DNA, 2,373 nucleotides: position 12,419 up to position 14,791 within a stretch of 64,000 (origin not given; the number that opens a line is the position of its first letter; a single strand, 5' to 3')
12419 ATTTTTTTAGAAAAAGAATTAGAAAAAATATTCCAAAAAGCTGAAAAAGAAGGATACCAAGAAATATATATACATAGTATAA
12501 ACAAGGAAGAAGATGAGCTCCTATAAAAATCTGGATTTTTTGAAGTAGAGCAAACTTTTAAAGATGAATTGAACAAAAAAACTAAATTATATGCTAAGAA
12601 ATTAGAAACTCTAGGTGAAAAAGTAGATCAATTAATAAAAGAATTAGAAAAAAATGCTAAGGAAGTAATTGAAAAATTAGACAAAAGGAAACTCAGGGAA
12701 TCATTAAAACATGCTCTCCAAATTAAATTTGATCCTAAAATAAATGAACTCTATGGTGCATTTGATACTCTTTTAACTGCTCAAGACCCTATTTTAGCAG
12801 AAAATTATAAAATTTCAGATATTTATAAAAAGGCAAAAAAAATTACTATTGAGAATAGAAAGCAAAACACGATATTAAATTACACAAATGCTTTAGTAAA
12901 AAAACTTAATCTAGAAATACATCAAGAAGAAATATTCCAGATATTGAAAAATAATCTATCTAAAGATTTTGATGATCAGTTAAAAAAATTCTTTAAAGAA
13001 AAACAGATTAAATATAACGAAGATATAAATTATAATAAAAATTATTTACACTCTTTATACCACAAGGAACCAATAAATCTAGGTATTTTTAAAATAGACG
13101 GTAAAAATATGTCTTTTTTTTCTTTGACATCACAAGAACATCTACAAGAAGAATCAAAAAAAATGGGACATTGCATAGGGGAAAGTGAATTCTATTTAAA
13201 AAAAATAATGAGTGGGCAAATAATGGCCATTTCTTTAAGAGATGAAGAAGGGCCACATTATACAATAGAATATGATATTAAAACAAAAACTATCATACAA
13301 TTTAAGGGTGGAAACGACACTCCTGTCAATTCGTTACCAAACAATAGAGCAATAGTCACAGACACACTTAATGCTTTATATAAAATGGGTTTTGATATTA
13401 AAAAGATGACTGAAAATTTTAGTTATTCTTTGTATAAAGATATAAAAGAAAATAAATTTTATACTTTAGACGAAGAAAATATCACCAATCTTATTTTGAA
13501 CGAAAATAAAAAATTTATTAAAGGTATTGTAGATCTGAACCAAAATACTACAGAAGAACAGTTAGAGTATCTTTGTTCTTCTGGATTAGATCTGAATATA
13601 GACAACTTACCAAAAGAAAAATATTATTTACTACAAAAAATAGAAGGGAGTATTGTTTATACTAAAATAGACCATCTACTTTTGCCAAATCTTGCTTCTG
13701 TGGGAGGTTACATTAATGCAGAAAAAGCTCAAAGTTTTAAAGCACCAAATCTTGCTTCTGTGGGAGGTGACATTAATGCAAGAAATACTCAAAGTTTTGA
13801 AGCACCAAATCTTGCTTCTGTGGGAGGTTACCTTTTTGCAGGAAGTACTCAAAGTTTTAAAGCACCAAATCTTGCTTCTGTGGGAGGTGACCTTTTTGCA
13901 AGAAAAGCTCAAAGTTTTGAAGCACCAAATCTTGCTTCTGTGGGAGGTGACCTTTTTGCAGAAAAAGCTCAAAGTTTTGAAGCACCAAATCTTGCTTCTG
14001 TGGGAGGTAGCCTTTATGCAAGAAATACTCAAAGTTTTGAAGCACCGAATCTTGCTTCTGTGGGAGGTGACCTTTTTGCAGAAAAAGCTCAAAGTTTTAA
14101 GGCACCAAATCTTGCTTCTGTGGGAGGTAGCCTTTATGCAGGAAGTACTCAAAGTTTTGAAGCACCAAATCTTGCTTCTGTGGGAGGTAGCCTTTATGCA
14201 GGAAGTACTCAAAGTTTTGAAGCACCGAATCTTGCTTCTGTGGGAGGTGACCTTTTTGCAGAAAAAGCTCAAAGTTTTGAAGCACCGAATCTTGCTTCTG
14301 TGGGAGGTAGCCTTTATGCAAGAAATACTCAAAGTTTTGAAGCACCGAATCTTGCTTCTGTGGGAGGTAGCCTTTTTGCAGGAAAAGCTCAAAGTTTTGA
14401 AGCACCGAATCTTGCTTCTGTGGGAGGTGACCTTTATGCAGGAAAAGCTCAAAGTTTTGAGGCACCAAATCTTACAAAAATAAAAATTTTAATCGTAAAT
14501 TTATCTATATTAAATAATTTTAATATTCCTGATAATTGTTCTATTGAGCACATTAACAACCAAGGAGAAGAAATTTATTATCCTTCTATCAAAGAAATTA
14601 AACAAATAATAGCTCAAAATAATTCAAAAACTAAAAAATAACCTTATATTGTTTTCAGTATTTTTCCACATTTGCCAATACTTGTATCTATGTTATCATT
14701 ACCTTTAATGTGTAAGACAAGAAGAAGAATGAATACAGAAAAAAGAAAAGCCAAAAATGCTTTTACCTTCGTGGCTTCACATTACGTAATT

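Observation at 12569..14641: LRR-like repeat protein with 13 near-identical 60-bp repeats that vary only at about six code-like codon positions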

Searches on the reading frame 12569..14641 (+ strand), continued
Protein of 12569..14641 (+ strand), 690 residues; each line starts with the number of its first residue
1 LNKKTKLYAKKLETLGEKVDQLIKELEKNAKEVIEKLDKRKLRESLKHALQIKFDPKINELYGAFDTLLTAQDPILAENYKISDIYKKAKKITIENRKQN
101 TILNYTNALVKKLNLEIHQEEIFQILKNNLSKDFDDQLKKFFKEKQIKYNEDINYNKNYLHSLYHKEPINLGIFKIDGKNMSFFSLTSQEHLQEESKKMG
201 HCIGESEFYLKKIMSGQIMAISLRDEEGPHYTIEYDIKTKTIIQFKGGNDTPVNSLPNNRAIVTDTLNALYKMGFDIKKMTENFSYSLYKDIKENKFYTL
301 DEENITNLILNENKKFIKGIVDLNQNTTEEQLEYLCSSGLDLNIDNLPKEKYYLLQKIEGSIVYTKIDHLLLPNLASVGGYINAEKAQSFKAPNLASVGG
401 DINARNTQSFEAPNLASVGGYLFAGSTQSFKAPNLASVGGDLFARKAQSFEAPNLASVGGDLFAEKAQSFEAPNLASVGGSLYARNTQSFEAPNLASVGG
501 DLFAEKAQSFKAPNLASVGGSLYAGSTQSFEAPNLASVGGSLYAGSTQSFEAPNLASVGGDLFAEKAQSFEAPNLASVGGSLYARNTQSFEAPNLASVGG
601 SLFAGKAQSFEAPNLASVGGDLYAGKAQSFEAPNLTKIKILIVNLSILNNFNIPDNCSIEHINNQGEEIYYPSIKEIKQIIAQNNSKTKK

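Call 56: fold_search(model_id=the predicted structure, library=pdb)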
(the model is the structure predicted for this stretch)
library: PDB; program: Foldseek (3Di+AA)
matches with E <= 10: 302; with E <= 0.001: 1
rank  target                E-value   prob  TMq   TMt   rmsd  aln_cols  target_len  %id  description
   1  4ow2_A                7.7e-04  0.99  0.19  0.26  12.9       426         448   17  YopM from Yersinia enterocolitica WA-314 (released 2015-03-04)
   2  3g06                  2.9e-02  0.77  0.14  0.15  14.0       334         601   13  The Salmonella Virulence Effector SspH2 Functions As A Novel E3 Ligase (released 2009-04-07)
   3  4nkh_F                1.2e-01  0.16  0.09  0.19  15.2       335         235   12  Crystal structure of SspH1 LRR domain (released 2013-12-11)
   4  4nkh_A                1.4e-01  0.69  0.13  0.30   9.2       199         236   14  Crystal structure of SspH1 LRR domain (released 2013-12-11)
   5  8glv_Eb               1.4e-01  0.33  0.11  0.07  12.0       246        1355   12  96-nm repeat unit of doublet microtubules from Chlamydomonas reinhardtii flagella (released 2023-05-31)
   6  1bob                  2.5e-01  0.77  0.10  0.21  13.8       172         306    9  HISTONE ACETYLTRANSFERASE HAT1 FROM SACCHAROMYCES CEREVISIAE IN COMPLEX WITH ACETYL COENZYME A (released 1999-04-20)
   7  8u8b_A                2.9e-01  0.14  0.12  0.07  14.1       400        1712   13  Cryo-EM structure of LRRK2 bound to type II inhibitor rebastinib (released 2024-01-31)
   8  8z5u_0                3.3e-01  0.57  0.14  0.42   8.9       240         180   16  Cryo-EM structure of the rod-export apparatus with partial hook within the polar flagellar motor (released 2025-10-22)
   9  7v8g_A                3.7e-01  0.25  0.12  0.26   9.8       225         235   11  Crystal structure of HOIP RING1 domain bound to IpaH1.4 LRR domain (released 2022-03-30)
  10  1s7f                  4.3e-01  0.63  0.12  0.34   9.9       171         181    9  RimL- Ribosomal L7/L12 alpha-N-protein acetyltransferase crystal form I (apo) (released 2005-03-15)
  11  4psx_A                4.7e-01  0.57  0.10  0.20  13.7       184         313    8  Crystal structure of histone acetyltransferase complex (released 2014-07-09)
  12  4psw_A                5.6e-01  0.51  0.11  0.20  13.0       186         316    9  Crystal structure of histone acetyltransferase complex (released 2014-07-09)
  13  9h6w                  5.9e-01  0.10  0.11  0.13  12.3       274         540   13  Crystal structure of the Salmonella effector SspH1 (released 2025-05-28)
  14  7xay_A                6.7e-01  0.41  0.10  0.21  13.1       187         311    8  Crystal structure of Hat1-Hat2-Asf1-H3-H4 (released 2022-05-18)
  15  7v8h_A                7.0e-01  0.18  0.12  0.26  10.3       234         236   12  Crystal structure of LRR domain from Shigella flexneri IpaH1.4 (released 2022-03-30)
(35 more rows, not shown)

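Call 57: find_encoding_contigs(protein=P0011, flank=6000, max_places=3)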
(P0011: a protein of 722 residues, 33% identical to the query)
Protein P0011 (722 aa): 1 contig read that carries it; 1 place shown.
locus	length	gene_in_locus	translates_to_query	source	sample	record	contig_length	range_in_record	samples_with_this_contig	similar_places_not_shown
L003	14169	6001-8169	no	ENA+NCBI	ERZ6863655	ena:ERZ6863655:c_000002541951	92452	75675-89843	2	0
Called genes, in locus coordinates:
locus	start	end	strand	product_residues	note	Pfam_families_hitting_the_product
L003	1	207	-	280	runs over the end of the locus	-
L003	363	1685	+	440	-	PF18073:Zn_ribbon_LapB, PF13481:AAA_25 (weak), PF06745:ATPase, PF00004:AAA (weak), PF13541:ChlI (weak)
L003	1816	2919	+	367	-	PF00089:Trypsin, PF13365:Trypsin_2, PF13180:PDZ_2, PF00595:PDZ (weak), PF17820:PDZ_6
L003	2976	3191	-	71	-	PF13783:DUF4177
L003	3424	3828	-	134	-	PF02681:DUF212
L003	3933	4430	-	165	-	PF03449:GreA_GreB_N, PF01272:GreA_GreB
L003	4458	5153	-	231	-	-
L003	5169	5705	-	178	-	PF02357:NusG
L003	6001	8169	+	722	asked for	-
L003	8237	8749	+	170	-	PF04011:LemA (weak)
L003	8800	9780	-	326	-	PF00041:fn3 (weak)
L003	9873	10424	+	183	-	PF07963:N_methyl (weak)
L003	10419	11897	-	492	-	PF01943:Polysacc_synt, PF01554:MatE (weak)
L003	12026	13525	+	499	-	PF07719:TPR_2 (faint), PF13432:TPR_16 (faint), PF13428:TPR_14 (faint), PF14559:TPR_19 (faint)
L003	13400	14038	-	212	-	-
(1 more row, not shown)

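Call 58: find_encoding_contigs(protein=P0009, flank=6000, max_places=3)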
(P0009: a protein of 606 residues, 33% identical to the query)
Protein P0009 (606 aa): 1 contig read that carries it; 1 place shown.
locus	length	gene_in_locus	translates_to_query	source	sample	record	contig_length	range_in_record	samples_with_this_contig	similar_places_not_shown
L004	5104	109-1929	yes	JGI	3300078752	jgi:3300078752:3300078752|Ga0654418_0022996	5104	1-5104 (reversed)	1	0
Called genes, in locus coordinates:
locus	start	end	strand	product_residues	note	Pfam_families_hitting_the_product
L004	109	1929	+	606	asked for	PF14284:PcfJ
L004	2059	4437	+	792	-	-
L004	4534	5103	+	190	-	?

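Call 72: search_protein_families(library=pfam, proteins=[P0010, P0008, P0006, P0003, P0005, P0013, P0015], max_evalue=0.001)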
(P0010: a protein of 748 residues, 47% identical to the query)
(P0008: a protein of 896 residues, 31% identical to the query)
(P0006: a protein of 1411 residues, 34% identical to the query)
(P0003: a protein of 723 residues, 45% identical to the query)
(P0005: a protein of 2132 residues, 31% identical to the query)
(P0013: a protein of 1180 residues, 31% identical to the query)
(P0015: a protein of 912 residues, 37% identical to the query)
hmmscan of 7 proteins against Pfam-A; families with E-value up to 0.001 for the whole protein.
P0010 (748 aa): 1 family
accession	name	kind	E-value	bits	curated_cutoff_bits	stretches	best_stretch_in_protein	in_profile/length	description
PF25296.1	Decapeptide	-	1.1e-05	25.6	45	0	594-645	2-53/74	Decapeptide repeat region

P0008 (896 aa): 0 families

P0006 (1411 aa): 1 family
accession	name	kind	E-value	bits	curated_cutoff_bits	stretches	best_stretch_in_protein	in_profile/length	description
PF25296.1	Decapeptide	-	0.00029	21.1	45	0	1276-1342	2-68/74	Decapeptide repeat region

P0003 (723 aa): 2 families
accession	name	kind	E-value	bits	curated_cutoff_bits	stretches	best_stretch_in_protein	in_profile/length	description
PF25296.1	Decapeptide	-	1.7e-10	41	45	0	570-639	2-71/74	Decapeptide repeat region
PF17761.7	DUF1016_N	-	0.00018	22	32.8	0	574-663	48-135/137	DUF1016 N-terminal domain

P0005 (2132 aa): 0 families

P0013 (1180 aa): 1 family
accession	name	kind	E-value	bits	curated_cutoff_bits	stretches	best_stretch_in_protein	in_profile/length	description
PF07548.16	ChlamPMP_M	-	4.5e-05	24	25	0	728-761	5-35/174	Chlamydia polymorphic membrane protein middle domain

P0015 (912 aa): 1 family
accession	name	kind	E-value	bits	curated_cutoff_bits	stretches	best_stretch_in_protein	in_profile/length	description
PF06241.17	Castor_Poll_mid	-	8.2e-05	23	26.7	0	686-704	31-49/104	Castor and Pollux, part of voltage-gated ion channel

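Call 78: list_cluster_members(proteins=[P0003, P0004, P0007, P0010, P0011, P0014, P0015, P0036, P0071, P0005])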
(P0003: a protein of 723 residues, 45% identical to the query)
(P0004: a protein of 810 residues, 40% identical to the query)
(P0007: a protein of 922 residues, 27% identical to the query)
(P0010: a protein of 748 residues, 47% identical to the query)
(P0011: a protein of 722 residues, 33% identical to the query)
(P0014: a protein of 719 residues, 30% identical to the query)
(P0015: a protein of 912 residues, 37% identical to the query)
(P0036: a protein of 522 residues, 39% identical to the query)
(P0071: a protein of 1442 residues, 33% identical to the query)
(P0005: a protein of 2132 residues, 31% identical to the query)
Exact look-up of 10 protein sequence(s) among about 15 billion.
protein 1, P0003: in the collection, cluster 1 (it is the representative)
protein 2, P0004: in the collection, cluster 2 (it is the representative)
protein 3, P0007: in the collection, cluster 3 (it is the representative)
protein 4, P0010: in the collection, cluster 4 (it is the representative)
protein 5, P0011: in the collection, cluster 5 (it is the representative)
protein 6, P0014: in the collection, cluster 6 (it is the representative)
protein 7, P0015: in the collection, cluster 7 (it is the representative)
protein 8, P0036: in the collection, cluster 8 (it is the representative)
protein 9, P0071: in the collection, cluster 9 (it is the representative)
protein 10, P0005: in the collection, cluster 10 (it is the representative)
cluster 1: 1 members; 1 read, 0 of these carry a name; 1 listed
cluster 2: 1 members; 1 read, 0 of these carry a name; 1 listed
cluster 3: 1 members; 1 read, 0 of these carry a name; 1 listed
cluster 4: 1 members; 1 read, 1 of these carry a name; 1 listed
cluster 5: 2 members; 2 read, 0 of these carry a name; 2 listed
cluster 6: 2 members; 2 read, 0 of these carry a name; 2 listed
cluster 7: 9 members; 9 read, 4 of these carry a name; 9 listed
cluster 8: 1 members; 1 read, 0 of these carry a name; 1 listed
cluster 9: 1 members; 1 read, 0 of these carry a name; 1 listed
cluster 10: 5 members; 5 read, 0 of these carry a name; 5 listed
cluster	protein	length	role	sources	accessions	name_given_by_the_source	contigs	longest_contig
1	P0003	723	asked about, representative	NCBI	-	-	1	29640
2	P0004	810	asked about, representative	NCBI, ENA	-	-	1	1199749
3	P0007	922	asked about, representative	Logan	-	-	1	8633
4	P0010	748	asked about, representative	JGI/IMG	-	hypothetical protein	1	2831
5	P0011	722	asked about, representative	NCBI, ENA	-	-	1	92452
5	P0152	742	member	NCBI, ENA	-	-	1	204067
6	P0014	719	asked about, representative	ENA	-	-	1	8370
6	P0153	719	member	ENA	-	-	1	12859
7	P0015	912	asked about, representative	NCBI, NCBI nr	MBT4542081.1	MAG: hypothetical protein HOC34_03955 [Candidatus Magasanikbacteria bacterium] | hypothetical protein [Candidatus Magasanikbacteria bacterium]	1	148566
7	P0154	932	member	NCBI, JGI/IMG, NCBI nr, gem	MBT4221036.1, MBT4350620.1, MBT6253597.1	MAG: hypothetical protein HOE28_01995 [Candidatus Magasanikbacteria bacterium] | hypothetical protein | hypothetical protein [Candidatus Magasanikbacteria bacterium]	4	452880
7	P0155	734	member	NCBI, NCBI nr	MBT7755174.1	MAG: hypothetical protein HN726_03175, partial [Candidatus Magasanikbacteria bacterium] | hypothetical protein [Candidatus Magasanikbacteria bacterium]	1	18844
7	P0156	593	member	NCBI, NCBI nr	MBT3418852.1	MAG: hypothetical protein HN429_00935, partial [Candidatus Magasanikbacteria bacterium] | hypothetical protein [Candidatus Magasanikbacteria bacterium]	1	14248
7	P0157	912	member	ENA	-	-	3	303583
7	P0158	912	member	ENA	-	-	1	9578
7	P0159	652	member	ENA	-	-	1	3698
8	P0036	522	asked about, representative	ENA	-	-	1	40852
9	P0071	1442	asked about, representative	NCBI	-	-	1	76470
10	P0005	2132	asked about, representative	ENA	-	-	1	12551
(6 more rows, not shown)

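Call 108: find_encoding_contigs(protein=P0015, flank=10000, max_places=2)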
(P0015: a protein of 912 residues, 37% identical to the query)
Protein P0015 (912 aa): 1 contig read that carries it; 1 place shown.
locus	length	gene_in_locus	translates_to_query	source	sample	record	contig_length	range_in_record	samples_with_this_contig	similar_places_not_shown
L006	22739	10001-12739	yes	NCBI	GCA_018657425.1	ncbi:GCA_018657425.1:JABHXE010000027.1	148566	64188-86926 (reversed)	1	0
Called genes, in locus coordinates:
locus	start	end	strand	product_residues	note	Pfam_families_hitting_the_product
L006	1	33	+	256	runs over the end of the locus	PF03372:Exo_endo_phos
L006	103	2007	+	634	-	PF01411:tRNA-synt_2c, PF07973:tRNA_SAD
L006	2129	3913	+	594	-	PF01807:Zn_ribbon_DnaG, PF08275:DNAG_N, PF01751:Toprim, PF13662:Toprim_4, PF13155:Toprim_2, PF10410:DnaB_bind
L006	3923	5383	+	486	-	PF00140:Sigma70_r1_2, PF04542:Sigma70_r2, PF04539:Sigma70_r3, PF04545:Sigma70_r4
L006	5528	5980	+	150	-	-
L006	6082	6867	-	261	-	-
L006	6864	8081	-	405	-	-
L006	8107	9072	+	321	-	PF01565:FAD_binding_4, PF02873:MurB_C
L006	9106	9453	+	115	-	PF02482:Ribosomal_S30AE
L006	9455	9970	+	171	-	-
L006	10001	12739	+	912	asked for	-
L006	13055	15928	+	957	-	PF07517:SecA_DEAD, PF01043:SecA_PP_bind, PF21090:P-loop_SecA, PF07516:SecA_SW, PF02810:SEC-C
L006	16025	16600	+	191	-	PF01510:Amidase_2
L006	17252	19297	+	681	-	PF21760:SecD_1st, PF00639:Rotamase, PF13616:Rotamase_3, PF00639:Rotamase, PF22599:SecDF_P1_head, PF02355:SecD_SecF_C, PF03176:MMPL, PF00873:ACR_tran, +1 more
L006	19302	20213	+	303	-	PF07549:Sec_GG (weak), PF02355:SecD_SecF_C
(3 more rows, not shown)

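Call 109: find_encoding_contigs(protein=P0071, flank=10000, max_places=2)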
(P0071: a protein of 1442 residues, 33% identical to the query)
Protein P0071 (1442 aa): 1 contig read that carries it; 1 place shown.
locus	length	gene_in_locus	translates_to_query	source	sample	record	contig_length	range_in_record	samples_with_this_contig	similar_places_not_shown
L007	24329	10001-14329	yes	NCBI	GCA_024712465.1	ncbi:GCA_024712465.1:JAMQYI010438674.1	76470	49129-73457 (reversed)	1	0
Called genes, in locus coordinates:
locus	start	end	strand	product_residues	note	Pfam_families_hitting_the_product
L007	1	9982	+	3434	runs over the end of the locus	PF04343:DUF488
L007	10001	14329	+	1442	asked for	PF21786:Bflower_3 (faint), PF18819:MuF_C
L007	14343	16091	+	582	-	PF13155:Toprim_2 (weak)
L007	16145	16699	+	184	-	-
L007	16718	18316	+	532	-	-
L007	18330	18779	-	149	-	-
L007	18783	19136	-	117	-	-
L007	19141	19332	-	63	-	-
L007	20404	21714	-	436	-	PF13173:AAA_14, PF13635:DUF4143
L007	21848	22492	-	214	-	PF00589:Phage_integrase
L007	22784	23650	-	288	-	PF04545:Sigma70_r4 (faint), PF12728:HTH_17 (faint), PF03118:RNA_pol_A_CTD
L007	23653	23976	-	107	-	-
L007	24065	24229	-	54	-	PF07432:Hc1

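Call 110: find_encoding_contigs(protein=P0036, flank=10000, max_places=2)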
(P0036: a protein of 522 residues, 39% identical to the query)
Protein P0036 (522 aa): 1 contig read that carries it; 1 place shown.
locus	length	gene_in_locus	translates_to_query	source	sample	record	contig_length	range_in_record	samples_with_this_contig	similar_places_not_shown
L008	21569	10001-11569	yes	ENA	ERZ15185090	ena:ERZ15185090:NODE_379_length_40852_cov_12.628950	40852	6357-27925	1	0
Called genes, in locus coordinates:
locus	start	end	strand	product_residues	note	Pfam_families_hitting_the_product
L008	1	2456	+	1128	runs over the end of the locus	-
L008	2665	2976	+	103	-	-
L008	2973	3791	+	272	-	PF01551:Peptidase_M23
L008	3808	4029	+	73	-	-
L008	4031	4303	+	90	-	-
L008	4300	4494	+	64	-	-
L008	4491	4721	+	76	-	-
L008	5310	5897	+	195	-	-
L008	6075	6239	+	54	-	-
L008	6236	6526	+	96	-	-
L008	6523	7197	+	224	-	PF04404:ERF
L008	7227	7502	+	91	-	PF14090:HTH_39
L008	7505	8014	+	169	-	-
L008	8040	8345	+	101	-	-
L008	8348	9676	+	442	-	-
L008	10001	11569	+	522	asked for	PF01030:Recep_L_domain (faint)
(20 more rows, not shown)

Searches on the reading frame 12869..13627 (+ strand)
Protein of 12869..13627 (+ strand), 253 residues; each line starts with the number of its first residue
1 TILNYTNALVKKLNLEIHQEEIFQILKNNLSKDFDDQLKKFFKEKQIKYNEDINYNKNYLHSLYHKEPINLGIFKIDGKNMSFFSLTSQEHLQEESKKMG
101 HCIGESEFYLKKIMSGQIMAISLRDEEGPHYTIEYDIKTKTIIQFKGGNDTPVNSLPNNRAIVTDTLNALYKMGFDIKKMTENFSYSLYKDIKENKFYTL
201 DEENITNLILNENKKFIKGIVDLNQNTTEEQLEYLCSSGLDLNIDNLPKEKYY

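Call 65: predict_structure(alignment_id=A5)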
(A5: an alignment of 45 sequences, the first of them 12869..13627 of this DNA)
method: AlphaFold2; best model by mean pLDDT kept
length: 253 residues; sequences in the alignment: 45
mean_pLDDT: 94.0   pTM: 0.87
mean pLDDT of the five models: 94.0, 93.2, 92.9, 92.5, 92.3
residues with pLDDT >= 90: 218; 70-90: 30; 50-70: 5; < 50: 0
segments of 3 or more residues with pLDDT < 50: none
pLDDT, mean of each block of 10 residues (from residue 1): 96 97 98 97 97 94 93 98 97 97 95 96 98 97 95 82 97 97 93 97 84 94 92 89 90 62
secondary structure, 60 per line:
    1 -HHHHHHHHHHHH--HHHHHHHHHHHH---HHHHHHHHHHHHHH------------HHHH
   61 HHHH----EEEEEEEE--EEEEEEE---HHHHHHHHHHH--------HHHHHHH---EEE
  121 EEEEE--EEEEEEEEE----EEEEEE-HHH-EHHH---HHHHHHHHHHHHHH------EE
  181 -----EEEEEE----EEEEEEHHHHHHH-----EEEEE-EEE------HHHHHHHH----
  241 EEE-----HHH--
elements in order: H2-13 H16-27 H31-44 H57-64 E69-76 E79-85 H89-99 H108-114 E118-125 E128-136 E141-146 H159-172 E186-191 E196-201 H202-208 E214-218 E220-222 H229-236 E241-243

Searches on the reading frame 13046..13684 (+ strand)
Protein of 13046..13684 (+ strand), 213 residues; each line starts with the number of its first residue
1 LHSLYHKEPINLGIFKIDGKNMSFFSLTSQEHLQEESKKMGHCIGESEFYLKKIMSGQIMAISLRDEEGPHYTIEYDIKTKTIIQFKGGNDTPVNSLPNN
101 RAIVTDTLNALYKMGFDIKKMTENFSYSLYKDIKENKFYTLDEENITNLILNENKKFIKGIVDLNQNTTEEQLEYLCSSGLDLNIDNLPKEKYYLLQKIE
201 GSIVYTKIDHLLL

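Call 43: find_related_loci(query=window:13046-13684:+, collection=metagenome_contigs, flank=5000)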
Query window:13046-13684:+ (213 aa) in metagenome_contigs; peptide patterns used: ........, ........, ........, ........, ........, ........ (x = any residue, [..] = any of these).
249 stretches matched a pattern, but none encodes a relative of the query by tblastn (E <= 1e-3).
